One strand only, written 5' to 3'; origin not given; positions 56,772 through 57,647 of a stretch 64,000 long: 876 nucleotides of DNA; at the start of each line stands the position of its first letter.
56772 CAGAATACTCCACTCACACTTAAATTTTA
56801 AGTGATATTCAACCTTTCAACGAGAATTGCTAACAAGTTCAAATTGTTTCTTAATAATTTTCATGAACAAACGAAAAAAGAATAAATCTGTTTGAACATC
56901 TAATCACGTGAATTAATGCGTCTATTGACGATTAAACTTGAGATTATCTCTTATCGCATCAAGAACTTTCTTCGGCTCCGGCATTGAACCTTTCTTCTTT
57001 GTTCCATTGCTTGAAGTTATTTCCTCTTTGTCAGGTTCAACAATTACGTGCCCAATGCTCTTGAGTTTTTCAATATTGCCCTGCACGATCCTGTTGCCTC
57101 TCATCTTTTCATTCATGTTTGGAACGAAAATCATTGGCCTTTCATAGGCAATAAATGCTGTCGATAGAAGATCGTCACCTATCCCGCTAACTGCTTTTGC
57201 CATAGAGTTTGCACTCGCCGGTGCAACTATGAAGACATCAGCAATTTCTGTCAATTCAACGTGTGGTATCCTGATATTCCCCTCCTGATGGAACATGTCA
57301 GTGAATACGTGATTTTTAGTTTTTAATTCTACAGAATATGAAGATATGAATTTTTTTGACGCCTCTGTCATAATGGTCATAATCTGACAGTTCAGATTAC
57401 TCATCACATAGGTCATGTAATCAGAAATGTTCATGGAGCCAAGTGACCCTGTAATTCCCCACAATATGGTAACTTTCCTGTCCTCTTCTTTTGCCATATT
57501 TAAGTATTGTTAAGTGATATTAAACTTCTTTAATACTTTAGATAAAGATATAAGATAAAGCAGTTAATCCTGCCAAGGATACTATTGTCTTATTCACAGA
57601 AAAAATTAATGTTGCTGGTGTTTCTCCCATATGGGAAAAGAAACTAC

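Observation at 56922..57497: Orphan LanD-type (EpiD/MrsD-like) peptidyl-cysteine decarboxylase in an archaeon: sign of an undescribed RiPP pathway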

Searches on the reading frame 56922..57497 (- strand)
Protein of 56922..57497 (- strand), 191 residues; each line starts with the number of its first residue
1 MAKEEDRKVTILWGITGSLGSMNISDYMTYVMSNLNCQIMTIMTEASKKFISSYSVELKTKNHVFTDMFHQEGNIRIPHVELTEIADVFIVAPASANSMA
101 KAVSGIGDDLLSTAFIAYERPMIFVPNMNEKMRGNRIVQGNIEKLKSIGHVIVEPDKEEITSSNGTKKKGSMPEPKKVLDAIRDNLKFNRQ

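Call 3: search_protein_families(library=pfam, proteins=[window:56922-57497:-], max_evalue=1)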
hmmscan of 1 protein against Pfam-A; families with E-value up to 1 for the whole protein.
window:56922-57497:- (191 aa): 3 families
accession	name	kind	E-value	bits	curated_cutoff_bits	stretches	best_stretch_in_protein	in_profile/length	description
PF02441.25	Flavoprotein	-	3.8e-26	92.1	22.7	1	10-185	2-161/162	Flavoprotein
PF21705.3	p55_CTD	-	0.066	14.1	27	1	26-85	16-75/80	p55, C-terminal domain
PF13685.12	Fe-ADH_2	-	0.14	12.6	28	1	18-63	80-125/149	Iron-containing alcohol dehydrogenase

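Call 4: search_protein_families(library=ncbifam, proteins=[window:56922-57497:-], max_evalue=1)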
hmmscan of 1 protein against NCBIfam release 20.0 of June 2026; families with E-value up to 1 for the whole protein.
window:56922-57497:- (191 aa): 10 families
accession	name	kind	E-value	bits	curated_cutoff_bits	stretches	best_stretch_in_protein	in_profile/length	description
TIGR00521.1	coaBC_dfp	equivalog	6.8e-38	130.7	219.7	1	10-187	5-179/392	bifunctional phosphopantothenoylcysteine decarboxylase/phosphopantothenate--cysteine ligase CoaBC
TIGR02113.1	coaC_strep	equivalog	4.1e-31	108.2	261.4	1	10-184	2-175/177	phosphopantothenoylcysteine decarboxylase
TIGR02699.1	archaeo_AfpA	hypoth_equivalog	4.4e-08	32.9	192.45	1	11-121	2-114/174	archaeoflavoprotein AfpA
TIGR02700.1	flavo_MJ0208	hypoth_equivalog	3.7e-05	23.1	251.35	1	11-115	2-115/234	dihydromethanopterin reductase (acceptor)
NF004685.0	PRK06029.1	subfamily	0.00028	21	188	1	11-114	4-107/187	UbiX family flavin prenyltransferase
NF006161.0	PRK08305.1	equivalog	0.00049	19.8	156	1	9-130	6-132/196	dipicolinate synthase subunit B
NF041206.1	VdcB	exception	0.004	16.8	290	1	12-153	3-144/184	non-oxidative hydroxyarylic acid decarboxylases subunit B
NF033753.1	RiPP_decarbCypD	equivalog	0.0083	15.5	215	1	15-169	14-166/182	CypD family RiPP peptide-cysteine decarboxylase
TIGR00421.1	ubiX_pad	subfamily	0.018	14.8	108.9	1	11-115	2-105/181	UbiX family flavin prenyltransferase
TIGR02852.1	spore_dpaB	equivalog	0.072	12.4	229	1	85-124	79-121/187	dipicolinate synthase subunit B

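Call 5: search_solved_structures(query=window:56922-57497:-, max_evalue=1, show_alignments=5)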
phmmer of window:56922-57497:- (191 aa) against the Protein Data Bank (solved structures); distinct sequences matched with E-value up to 1: 15.
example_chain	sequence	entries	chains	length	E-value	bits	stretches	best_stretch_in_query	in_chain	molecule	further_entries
5h75_A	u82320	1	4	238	1.4e-25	93.2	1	7-188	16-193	Mersacidin decarboxylase,Immunoglobulin G-binding protein A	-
1p3y_1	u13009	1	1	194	2.7e-25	92.3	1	8-187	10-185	MrsD protein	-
7cfu_F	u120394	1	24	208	7.2e-23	84.4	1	8-175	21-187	DNA/pantothenate metabolism flavoprotein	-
1qzu_A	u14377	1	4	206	9.2e-17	64.5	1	6-185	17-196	hypothetical protein MDS018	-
1g63_A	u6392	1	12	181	1.1e-15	61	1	15-187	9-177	EPIDERMIN MODIFYING ENZYME EPID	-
6jls_A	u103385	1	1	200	1.1e-15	61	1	8-179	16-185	Putative flavoprotein decarboxylase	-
3qjg_A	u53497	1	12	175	2.2e-15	60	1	11-181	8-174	Epidermin biosynthesis protein EpiD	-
6tgv_A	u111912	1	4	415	2.3e-15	60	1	11-178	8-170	Coenzyme A biosynthesis bifunctional protein CoaBC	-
1g5q_A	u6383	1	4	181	9.8e-15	57.9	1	15-187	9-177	EPIDERMIN MODIFYING ENZYME EPID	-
1mvl_A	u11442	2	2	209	5.2e-14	55.6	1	7-183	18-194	PPC decarboxylase AtHAL3a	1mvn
1e20_A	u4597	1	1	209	2.2e-13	53.5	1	7-183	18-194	HALOTOLERANCE PROTEIN HAL3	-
6eoa_A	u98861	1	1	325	2.2e-07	34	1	71-155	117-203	Phosphopantothenoylcysteine decarboxylase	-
6qlg_C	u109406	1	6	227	0.0075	19.3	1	6-116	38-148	Flavin prenyltransferase PAD1, mitochondrial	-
7bup_A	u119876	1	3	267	0.16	14.9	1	17-68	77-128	Proliferating cell nuclear antigen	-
7km2_L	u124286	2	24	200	0.2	14.6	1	14-155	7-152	Flavin prenyltransferase UbiX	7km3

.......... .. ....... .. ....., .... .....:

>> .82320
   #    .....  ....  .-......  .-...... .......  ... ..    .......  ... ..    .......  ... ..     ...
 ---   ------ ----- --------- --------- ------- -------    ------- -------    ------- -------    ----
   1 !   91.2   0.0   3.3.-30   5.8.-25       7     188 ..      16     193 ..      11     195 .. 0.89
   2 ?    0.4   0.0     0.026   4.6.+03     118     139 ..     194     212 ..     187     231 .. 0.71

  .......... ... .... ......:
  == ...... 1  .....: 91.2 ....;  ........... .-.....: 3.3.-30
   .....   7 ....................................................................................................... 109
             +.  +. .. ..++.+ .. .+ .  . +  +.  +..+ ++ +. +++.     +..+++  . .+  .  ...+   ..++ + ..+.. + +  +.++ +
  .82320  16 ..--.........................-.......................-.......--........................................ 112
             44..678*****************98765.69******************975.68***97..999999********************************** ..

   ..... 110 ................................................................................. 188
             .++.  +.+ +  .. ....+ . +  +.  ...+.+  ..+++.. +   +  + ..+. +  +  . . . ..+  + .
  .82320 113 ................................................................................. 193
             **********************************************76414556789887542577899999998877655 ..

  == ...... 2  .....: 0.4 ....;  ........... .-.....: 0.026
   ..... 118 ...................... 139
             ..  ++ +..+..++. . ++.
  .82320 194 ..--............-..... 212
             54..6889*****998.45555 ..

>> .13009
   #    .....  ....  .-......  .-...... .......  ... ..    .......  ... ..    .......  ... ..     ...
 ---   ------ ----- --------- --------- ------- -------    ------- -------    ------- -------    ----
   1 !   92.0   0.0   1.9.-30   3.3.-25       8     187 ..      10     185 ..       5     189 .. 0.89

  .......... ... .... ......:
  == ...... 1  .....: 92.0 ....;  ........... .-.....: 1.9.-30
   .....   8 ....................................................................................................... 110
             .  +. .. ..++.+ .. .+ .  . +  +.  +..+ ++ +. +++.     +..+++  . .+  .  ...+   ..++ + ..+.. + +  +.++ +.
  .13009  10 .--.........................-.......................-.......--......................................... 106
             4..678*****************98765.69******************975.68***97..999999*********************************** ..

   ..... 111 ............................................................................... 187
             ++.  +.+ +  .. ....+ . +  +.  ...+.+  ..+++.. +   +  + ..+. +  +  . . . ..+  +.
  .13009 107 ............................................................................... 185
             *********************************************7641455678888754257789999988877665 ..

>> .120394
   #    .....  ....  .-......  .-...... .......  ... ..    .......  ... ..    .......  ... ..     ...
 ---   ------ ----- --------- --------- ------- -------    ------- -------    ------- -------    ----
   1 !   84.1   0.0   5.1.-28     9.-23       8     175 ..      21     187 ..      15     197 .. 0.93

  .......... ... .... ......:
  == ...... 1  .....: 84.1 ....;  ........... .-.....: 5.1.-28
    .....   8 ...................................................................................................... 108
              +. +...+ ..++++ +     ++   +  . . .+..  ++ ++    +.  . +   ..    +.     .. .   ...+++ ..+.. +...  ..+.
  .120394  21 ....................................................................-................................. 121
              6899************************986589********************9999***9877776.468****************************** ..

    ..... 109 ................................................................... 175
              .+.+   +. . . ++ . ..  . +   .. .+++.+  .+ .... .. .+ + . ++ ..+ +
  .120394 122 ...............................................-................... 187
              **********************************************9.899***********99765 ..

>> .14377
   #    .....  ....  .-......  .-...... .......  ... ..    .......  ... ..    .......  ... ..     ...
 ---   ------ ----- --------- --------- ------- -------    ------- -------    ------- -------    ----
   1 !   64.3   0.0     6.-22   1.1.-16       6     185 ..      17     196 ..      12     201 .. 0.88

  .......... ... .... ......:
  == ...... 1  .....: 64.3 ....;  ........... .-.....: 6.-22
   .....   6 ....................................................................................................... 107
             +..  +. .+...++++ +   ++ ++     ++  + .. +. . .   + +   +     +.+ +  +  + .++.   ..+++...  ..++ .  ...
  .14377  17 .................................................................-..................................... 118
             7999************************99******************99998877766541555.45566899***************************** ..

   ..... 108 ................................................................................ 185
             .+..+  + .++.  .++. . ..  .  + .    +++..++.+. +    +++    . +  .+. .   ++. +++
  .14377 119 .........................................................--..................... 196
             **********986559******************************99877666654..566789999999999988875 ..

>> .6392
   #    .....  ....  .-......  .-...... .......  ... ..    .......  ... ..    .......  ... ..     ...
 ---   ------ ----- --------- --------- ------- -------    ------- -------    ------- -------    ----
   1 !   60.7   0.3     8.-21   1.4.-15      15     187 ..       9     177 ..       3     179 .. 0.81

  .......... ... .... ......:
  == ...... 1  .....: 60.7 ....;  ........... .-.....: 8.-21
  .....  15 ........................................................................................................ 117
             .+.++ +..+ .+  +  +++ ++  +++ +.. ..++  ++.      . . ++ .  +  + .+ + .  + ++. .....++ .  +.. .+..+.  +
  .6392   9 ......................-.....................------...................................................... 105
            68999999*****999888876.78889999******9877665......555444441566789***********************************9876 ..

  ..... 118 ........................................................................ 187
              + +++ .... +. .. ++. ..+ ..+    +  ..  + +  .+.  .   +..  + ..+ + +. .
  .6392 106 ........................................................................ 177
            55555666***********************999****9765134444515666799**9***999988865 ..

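Call 6: find_homologous_proteins(query=window:56922-57497:-, max_evalue=0.001)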
Query window:56922-57497:- (191 aa): 8 proteins with E <= 0.001 among 67 candidates.
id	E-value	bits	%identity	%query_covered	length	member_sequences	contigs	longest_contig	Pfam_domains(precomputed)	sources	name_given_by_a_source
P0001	4.3e-118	409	98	100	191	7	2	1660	PF02441.25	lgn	-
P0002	4.1e-91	321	79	100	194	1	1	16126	PF02441.25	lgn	-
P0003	5.7e-89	314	76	99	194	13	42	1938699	PF02441.25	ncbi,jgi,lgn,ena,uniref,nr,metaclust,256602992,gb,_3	ncbi:flavoprotein [Cuniculiplasma divulgatum]|jgi:phosphopantothenoylcysteine decarboxylase/phosphop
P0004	1.9e-63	231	58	97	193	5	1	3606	PF02441.25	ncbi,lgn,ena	-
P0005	5.2e-62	227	58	96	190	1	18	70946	PF02441.25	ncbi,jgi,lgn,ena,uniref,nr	ncbi:MAG: flavoprotein [Ferroplasma sp. Type II]|jgi:phosphopantothenoylcysteine decarboxylase/phosp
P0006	5.4e-25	106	35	95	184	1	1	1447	PF02441.25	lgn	-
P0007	2.5e-24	104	35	91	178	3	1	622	PF02441.25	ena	-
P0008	1.5e-20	92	35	77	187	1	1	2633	PF02441.25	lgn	-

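Call 9: find_encoding_contigs(protein=P0003, flank=10000, max_places=4)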
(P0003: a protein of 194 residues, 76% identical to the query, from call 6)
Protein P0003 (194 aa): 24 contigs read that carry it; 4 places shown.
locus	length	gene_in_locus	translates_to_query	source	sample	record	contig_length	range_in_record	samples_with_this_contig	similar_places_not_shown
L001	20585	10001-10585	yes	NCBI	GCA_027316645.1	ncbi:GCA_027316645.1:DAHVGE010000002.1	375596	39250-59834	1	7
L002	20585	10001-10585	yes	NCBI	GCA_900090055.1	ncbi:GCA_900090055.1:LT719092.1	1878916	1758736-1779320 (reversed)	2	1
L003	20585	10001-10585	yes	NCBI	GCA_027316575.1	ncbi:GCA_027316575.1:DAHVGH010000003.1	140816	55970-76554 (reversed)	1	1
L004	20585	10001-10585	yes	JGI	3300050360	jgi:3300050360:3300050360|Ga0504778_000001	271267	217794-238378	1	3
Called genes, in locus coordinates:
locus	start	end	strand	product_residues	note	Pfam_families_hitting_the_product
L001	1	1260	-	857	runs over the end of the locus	PF21783:YNCE (faint), PF23381:Beta-prop_IFT122_1st (faint)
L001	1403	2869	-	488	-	-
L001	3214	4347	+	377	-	PF00067:p450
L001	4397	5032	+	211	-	PF00702:Hydrolase, PF12710:HAD, PF13419:HAD_2, PF13242:Hydrolase_like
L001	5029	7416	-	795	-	PF17900:Peptidase_M1_N, PF01433:Peptidase_M1, PF11838:ERAP1_C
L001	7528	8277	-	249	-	PF01061:ABC2_membrane (weak)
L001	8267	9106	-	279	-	PF02463:SMC_N (faint), PF00005:ABC_tran, PF13304:AAA_21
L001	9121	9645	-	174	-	-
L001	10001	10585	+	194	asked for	PF02441:Flavoprotein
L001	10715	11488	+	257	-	PF00753:Lactamase_B (weak), PF12706:Lactamase_B_2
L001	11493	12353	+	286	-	PF03446:NAD_binding_2, PF03807:F420_oxidored (faint), PF14833:NAD_binding_11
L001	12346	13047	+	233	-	-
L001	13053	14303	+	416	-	PF07969:Amidohydro_3 (weak), PF01979:Amidohydro_1, PF07969:Amidohydro_3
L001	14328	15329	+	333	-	PF01866:Diphthamide_syn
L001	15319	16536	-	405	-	PF00919:UPF0004, PF04055:Radical_SAM, PF01938:TRAM (weak)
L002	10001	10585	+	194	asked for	PF02441:Flavoprotein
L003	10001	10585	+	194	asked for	PF02441:Flavoprotein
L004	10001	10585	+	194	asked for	PF02441:Flavoprotein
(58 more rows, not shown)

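Call 10: find_encoding_contigs(protein=P0005, flank=10000, max_places=4)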
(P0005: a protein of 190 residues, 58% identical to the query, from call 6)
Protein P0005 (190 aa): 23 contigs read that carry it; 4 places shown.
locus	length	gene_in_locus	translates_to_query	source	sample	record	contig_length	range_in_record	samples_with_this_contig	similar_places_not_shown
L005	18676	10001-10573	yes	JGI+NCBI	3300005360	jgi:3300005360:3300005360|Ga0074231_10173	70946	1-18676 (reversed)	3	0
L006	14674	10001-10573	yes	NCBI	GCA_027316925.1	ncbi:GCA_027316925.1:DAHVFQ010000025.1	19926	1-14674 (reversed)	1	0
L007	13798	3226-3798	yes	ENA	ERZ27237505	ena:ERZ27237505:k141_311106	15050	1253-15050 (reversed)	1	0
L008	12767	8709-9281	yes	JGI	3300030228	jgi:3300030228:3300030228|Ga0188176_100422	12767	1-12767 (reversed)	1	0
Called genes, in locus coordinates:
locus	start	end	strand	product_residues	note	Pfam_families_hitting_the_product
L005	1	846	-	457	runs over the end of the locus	PF00118:Cpn60_TCP1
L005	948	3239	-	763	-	PF00270:DEAD, PF00271:Helicase_C, PF19306:WHD_Lhr, PF08494:DEAD_assoc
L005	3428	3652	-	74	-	PF00270:DEAD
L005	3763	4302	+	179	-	PF01862:PvlArgDC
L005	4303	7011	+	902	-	PF00133:tRNA-synt_1, PF01406:tRNA-synt_1e (faint), PF09334:tRNA-synt_1g, PF13603:tRNA-synt_1_2, PF09334:tRNA-synt_1g (weak), PF08264:Anticodon_1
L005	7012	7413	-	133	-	PF01951:Archease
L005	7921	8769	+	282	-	PF04055:Radical_SAM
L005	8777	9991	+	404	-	PF07690:MFS_1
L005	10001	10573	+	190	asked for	PF02441:Flavoprotein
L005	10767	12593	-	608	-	PF23545:Zn_ribbon_HMPTM, PF04055:Radical_SAM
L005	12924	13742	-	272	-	-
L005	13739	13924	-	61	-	-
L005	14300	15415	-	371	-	PF01548:DEDD_Tnp_IS110, PF02371:Transposase_20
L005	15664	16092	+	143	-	PF12323:HTH_OrfB_IS605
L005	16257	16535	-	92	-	-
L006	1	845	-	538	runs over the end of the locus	PF00118:Cpn60_TCP1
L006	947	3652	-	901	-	PF00176:SNF2-rel_dom (faint), PF00270:DEAD, PF04851:ResIII, PF00271:Helicase_C, PF19306:WHD_Lhr, PF08494:DEAD_assoc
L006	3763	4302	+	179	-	PF01862:PvlArgDC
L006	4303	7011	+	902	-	PF00133:tRNA-synt_1, PF01406:tRNA-synt_1e (faint), PF09334:tRNA-synt_1g, PF13603:tRNA-synt_1_2, PF09334:tRNA-synt_1g (weak), PF08264:Anticodon_1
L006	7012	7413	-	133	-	PF01951:Archease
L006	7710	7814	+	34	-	-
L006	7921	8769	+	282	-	PF04055:Radical_SAM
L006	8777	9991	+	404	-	PF07690:MFS_1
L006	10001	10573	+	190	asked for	PF02441:Flavoprotein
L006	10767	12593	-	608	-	PF23545:Zn_ribbon_HMPTM, PF04055:Radical_SAM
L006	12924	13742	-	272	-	-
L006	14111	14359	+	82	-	PF01797:Y1_Tnp (faint)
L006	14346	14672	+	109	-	?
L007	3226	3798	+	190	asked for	PF02441:Flavoprotein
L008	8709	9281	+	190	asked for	PF02441:Flavoprotein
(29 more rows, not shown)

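Call 16: find_encoding_contigs(protein=P0002, flank=10000, max_places=3)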
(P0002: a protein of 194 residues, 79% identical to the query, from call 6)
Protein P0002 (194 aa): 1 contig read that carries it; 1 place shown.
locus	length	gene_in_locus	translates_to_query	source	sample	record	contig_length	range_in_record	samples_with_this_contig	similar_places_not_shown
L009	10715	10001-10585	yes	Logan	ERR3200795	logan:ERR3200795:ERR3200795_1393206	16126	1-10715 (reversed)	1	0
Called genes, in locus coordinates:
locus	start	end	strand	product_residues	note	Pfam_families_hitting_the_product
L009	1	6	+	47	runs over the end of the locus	-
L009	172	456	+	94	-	PF00589:Phage_integrase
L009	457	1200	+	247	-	-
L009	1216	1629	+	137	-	PF03852:Vsr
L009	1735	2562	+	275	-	PF09521:RE_NgoPII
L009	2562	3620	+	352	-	PF00145:DNA_methylase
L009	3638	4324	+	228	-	-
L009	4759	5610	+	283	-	PF13391:HNH_2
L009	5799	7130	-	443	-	PF00145:DNA_methylase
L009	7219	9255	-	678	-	PF00270:DEAD (faint), PF10593:Z1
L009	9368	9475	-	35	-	-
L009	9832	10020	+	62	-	-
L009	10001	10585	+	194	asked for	PF02441:Flavoprotein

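Call 17: find_encoding_contigs(protein=P0004, flank=10000, max_places=3)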
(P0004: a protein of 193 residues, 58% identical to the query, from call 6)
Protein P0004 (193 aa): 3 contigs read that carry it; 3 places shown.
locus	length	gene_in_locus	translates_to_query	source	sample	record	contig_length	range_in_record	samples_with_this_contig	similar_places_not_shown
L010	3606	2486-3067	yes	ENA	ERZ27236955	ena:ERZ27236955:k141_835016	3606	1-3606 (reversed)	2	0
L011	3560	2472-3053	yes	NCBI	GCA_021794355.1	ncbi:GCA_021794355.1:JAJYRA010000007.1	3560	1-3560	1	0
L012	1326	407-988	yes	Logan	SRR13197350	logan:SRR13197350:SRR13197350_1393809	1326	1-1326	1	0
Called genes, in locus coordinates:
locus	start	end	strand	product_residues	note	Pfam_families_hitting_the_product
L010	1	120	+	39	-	?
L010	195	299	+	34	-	-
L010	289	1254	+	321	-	PF04055:Radical_SAM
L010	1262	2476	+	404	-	PF07690:MFS_1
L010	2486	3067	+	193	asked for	PF02441:Flavoprotein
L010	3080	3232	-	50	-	-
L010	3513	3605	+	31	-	?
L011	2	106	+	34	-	?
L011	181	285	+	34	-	-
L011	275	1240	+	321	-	PF04055:Radical_SAM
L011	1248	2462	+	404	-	PF07690:MFS_1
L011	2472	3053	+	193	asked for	PF02441:Flavoprotein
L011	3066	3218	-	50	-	-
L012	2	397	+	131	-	?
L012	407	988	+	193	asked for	PF02441:Flavoprotein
